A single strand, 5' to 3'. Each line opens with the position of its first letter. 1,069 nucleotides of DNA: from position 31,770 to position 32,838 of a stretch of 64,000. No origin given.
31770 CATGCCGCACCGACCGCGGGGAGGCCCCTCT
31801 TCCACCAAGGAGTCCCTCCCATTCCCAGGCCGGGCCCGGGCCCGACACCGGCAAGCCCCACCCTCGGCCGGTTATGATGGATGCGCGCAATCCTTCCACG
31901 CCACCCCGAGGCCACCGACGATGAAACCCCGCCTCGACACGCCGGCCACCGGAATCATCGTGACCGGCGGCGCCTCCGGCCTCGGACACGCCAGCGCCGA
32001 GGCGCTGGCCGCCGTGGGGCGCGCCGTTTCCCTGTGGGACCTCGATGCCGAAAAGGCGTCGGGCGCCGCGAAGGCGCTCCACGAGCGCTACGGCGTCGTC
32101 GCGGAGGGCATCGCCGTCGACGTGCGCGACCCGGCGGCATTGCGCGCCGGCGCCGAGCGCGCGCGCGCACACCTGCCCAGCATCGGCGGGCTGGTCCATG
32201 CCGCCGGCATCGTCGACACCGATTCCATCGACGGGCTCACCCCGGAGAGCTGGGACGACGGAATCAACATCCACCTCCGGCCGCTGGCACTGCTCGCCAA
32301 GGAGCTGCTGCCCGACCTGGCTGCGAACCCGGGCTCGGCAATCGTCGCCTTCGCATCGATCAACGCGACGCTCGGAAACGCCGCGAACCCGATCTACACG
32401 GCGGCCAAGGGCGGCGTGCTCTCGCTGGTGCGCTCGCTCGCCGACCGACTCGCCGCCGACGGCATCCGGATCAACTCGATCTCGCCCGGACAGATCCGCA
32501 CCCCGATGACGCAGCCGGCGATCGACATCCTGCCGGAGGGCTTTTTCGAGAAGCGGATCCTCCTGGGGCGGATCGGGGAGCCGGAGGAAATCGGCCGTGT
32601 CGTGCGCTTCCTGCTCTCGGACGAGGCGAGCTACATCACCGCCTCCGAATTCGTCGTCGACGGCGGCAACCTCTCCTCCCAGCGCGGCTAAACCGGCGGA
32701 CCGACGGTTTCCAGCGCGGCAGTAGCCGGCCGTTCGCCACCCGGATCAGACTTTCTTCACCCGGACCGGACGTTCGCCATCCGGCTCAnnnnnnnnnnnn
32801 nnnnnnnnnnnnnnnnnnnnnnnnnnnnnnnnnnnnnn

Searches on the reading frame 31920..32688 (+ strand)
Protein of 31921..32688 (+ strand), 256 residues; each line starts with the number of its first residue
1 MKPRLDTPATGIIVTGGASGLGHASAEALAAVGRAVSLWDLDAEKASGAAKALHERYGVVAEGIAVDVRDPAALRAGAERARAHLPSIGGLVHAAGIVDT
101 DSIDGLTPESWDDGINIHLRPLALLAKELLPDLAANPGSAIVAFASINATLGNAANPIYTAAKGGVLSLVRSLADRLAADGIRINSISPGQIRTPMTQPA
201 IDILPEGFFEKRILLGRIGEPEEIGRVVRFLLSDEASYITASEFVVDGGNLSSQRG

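Call 21: search_protein_families(library=pfam, proteins=[window:31920-32688:+], max_evalue=0.001)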
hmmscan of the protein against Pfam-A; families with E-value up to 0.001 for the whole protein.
window:31920-32688:+ (256 aa): 0 families

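Call 94: search_protein_families(library=pfam, proteins=[window:31921-32688:+], max_evalue=0.001)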
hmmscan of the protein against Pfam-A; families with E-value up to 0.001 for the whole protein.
window:31921-32688:+ (256 aa): 3 families
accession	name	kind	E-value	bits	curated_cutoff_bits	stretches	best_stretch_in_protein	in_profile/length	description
PF13561.12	adh_short_C2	-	1e-53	182.8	27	1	18-249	3-234/236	Enoyl-(Acyl carrier protein) reductase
PF00106.31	adh_short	-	2.4e-39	135.3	26.6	1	12-199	3-189/195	short chain dehydrogenase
PF08659.16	KR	-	1.5e-16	61.3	22.6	1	12-172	3-162/180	KR domain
